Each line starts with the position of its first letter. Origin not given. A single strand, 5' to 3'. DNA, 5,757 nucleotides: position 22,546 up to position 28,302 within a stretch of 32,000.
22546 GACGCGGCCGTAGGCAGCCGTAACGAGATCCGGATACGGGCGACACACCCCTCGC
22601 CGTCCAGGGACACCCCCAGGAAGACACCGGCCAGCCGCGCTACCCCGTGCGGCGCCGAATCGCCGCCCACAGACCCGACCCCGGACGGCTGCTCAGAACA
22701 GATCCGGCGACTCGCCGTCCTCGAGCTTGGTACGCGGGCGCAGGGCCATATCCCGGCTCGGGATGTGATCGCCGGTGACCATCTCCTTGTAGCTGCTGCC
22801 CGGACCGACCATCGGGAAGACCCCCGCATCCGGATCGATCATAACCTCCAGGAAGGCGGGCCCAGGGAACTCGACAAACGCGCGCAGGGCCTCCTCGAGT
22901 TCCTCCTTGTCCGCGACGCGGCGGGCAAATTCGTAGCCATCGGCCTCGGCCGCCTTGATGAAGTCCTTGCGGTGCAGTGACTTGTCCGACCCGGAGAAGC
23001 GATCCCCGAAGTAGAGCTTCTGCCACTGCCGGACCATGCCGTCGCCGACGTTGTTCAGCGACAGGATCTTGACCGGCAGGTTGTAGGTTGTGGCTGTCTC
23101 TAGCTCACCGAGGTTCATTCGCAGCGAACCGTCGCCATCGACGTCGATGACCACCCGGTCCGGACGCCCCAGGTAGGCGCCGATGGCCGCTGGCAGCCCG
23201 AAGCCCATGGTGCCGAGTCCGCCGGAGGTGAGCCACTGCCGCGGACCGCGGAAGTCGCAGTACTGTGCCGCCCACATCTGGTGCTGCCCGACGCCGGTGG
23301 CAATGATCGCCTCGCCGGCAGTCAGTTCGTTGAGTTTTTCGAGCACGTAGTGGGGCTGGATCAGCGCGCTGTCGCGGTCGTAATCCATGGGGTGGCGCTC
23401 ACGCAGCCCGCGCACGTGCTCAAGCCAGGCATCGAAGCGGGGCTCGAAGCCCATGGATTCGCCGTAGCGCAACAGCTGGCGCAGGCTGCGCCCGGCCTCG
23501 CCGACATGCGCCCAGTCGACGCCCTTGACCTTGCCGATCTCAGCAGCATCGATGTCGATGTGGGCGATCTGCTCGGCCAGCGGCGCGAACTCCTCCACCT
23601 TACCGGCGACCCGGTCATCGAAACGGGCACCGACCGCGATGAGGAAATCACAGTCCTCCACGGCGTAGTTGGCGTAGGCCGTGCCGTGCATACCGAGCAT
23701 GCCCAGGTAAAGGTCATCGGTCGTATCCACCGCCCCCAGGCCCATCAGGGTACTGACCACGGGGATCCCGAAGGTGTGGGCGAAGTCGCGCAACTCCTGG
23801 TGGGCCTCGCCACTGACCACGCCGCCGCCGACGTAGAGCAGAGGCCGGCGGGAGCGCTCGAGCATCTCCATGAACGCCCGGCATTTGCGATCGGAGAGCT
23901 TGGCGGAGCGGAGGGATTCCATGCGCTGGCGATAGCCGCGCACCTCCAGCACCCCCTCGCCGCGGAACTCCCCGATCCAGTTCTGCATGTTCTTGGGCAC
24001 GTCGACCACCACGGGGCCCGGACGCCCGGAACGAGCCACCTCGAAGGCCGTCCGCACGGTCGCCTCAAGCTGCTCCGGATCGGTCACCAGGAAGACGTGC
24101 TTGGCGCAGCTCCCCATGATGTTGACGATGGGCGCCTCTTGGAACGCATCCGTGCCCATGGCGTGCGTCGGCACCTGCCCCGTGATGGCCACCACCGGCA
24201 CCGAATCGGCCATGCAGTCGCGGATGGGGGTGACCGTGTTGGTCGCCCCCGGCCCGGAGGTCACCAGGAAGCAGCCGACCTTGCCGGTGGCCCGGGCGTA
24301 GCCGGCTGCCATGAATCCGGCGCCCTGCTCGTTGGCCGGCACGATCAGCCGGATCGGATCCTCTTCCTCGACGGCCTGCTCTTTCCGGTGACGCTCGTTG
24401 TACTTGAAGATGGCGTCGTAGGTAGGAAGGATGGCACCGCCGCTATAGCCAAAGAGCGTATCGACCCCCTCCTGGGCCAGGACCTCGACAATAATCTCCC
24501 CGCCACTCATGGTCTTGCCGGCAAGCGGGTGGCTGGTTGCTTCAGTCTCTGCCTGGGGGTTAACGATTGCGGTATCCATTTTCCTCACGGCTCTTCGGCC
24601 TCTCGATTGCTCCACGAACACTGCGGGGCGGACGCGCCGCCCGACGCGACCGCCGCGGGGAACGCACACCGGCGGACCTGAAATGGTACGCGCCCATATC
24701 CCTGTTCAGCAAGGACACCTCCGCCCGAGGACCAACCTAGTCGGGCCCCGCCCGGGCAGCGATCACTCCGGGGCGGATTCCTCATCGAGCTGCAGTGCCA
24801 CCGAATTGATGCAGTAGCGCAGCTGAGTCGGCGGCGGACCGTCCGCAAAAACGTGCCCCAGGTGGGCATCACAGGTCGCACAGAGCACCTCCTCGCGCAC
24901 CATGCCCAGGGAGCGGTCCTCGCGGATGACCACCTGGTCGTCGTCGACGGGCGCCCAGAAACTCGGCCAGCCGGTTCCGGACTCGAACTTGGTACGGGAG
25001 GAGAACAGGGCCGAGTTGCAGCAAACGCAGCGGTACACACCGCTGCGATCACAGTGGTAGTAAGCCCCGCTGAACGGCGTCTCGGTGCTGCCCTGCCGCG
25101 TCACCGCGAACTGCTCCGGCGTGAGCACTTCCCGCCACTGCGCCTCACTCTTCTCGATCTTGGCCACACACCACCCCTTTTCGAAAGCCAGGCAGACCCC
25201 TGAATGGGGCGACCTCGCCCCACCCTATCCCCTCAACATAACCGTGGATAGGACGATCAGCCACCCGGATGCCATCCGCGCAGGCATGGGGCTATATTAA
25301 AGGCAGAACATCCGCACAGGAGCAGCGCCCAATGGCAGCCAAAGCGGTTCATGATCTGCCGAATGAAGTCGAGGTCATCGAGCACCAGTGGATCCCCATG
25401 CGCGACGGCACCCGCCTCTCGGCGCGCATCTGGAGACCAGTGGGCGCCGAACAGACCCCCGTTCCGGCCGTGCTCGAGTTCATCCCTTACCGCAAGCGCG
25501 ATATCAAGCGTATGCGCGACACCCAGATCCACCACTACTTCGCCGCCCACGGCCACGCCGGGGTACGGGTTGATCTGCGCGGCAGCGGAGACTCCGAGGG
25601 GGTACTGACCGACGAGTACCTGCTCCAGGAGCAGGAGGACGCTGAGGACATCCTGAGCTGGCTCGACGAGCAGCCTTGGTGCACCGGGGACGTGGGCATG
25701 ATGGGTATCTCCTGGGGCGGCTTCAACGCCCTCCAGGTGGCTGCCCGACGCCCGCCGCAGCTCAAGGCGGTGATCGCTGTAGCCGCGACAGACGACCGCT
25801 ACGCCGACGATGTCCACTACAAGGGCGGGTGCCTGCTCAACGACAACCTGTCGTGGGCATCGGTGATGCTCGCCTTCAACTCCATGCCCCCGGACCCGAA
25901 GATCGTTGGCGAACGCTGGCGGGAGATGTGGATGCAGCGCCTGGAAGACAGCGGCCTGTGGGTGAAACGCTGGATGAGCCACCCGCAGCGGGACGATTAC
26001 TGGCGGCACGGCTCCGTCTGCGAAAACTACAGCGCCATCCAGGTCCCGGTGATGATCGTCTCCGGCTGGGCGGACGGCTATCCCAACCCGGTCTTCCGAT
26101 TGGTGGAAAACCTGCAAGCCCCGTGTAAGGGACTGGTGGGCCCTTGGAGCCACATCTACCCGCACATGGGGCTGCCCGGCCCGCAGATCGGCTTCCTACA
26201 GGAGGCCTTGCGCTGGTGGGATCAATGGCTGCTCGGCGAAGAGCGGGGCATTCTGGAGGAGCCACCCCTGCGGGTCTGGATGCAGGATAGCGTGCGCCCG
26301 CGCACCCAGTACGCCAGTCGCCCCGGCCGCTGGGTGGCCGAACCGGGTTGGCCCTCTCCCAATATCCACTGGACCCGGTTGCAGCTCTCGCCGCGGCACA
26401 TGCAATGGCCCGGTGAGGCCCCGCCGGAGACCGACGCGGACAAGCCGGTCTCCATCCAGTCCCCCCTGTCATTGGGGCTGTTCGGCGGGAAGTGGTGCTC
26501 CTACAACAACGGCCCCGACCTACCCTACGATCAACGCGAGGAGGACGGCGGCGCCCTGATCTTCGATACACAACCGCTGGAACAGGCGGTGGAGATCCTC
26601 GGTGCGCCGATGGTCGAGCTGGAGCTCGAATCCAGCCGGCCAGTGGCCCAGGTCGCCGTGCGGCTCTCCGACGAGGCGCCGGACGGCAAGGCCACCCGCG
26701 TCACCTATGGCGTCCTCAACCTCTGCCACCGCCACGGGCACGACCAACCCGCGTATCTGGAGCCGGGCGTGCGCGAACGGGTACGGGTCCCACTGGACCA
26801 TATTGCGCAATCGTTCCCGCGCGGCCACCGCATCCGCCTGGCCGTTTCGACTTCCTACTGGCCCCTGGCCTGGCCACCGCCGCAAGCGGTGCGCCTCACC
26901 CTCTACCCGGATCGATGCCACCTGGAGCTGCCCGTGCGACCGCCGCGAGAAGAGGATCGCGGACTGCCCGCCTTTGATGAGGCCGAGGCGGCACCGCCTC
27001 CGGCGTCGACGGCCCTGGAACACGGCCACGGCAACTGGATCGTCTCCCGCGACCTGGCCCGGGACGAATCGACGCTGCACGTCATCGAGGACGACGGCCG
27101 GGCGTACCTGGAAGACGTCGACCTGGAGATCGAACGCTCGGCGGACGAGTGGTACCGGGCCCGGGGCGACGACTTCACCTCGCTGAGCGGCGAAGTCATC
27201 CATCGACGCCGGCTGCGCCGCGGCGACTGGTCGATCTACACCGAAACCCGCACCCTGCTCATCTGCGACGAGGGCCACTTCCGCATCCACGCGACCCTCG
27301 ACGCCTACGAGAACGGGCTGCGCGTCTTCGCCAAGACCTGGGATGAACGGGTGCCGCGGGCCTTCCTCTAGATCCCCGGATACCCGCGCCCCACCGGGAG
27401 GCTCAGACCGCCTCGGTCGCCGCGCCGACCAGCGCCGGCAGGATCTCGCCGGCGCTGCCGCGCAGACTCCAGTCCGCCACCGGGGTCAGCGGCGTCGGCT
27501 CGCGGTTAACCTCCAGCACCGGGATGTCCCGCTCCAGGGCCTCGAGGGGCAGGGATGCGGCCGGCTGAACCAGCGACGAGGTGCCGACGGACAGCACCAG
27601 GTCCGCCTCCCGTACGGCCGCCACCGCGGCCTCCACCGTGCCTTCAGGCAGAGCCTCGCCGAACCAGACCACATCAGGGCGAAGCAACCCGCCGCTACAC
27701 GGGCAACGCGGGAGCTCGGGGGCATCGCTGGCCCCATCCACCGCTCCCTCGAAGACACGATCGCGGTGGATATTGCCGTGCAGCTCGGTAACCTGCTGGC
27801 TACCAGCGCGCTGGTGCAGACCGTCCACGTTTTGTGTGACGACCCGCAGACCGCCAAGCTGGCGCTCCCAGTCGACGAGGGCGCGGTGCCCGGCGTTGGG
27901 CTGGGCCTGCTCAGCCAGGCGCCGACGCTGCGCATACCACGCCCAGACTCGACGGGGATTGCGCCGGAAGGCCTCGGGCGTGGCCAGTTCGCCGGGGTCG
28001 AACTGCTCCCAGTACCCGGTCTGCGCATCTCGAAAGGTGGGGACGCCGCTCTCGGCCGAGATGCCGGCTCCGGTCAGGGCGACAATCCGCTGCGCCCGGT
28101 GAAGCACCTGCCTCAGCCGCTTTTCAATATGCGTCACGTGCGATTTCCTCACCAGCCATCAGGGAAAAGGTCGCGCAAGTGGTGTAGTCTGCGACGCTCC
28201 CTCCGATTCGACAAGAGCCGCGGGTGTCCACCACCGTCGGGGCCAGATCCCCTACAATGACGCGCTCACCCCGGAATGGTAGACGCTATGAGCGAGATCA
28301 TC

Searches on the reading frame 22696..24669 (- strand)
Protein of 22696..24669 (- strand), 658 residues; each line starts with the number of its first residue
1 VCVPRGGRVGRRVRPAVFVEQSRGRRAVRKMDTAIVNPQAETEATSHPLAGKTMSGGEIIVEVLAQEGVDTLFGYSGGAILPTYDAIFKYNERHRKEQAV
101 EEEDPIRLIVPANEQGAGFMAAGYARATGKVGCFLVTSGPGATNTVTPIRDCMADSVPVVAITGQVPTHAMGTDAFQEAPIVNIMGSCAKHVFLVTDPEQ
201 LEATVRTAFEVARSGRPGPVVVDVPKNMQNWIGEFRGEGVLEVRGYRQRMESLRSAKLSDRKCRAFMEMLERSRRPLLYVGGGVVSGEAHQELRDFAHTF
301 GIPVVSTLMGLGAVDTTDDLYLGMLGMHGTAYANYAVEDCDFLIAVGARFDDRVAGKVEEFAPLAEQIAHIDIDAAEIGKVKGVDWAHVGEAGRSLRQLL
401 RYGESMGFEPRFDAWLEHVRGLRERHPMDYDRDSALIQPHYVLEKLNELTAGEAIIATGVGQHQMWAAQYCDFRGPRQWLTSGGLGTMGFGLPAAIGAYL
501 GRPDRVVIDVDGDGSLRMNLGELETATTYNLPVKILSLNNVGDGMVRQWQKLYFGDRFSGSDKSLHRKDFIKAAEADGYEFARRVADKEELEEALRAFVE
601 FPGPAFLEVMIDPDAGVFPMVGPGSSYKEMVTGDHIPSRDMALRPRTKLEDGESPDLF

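Call 21: search_protein_families(library=pfam, proteins=[window:22696-24669:-], max_evalue=0.001)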
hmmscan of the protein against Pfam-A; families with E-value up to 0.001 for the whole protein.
window:22696-24669:- (658 aa): 3 families
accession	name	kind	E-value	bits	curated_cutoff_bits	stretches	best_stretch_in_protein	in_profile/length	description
PF02775.26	TPP_enzyme_C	-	9.8e-52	175.2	21.9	1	459-609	1-151/151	Thiamine pyrophosphate enzyme, C-terminal TPP binding domain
PF00205.28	TPP_enzyme_M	-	3e-45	153.7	30.4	1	265-399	3-137/137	Thiamine pyrophosphate enzyme, central domain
PF02776.23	TPP_enzyme_N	-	1.8e-34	118.5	26.8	1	54-178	1-113/119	Thiamine pyrophosphate enzyme, N-terminal TPP binding domain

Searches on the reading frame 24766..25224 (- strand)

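Call 21: search_protein_families(library=pfam, proteins=[window:24766-25224:-], max_evalue=0.001)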
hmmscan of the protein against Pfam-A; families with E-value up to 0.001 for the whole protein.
window:24766-25224:- (153 aa): 2 families
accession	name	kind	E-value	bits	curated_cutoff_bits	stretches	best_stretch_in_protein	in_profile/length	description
PF01641.26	SelR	-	1.1e-49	167.6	24.9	1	34-146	1-114/116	SelR domain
PF03226.21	Yippee-Mis18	-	0.0007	20.2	26.6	0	63-147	2-91/108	Yippee zinc-binding/DNA-binding /Mis18, centromere assembly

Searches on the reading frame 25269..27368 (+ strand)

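Call 21: search_protein_families(library=pfam, proteins=[window:25269-27368:+], max_evalue=0.001)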
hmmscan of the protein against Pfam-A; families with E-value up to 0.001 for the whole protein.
window:25269-27368:+ (700 aa): 5 families
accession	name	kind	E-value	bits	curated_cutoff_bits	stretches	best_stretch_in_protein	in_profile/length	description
PF02129.25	Peptidase_S15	-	1.9e-70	238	23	1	46-297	1-262/262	X-Pro dipeptidyl-peptidase (S15 family)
PF08530.16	PepX_C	-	7.3e-43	147.4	22.5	1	330-547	5-197/217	X-Pro dipeptidyl-peptidase C-terminal non-catalytic domain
PF00561.26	Abhydrolase_1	-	1.1e-07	32.3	25.8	1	91-173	23-102/245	alpha/beta hydrolase fold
PF12146.15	Hydrolase_4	-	1.6e-07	31.3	27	1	86-174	22-110/239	Serine aminopeptidase, S33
PF00326.27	Peptidase_S9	-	1.2e-06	28.6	22.6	1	89-176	8-100/213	Prolyl oligopeptidase family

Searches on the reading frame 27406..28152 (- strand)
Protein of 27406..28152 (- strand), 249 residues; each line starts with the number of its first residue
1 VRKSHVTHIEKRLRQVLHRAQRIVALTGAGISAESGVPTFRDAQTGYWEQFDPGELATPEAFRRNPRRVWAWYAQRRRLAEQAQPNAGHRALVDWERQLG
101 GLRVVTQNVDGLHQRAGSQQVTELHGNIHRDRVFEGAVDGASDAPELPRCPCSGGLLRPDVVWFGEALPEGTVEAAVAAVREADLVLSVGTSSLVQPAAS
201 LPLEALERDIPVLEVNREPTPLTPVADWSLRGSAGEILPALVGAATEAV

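Call 21: search_protein_families(library=pfam, proteins=[window:27406-28152:-], max_evalue=0.001)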
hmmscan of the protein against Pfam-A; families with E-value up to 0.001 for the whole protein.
window:27406-28152:- (249 aa): 1 family
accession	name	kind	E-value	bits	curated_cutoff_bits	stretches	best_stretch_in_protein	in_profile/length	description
PF02146.23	SIR2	-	1.2e-46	159.4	24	1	28-197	1-180/180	Sir2 family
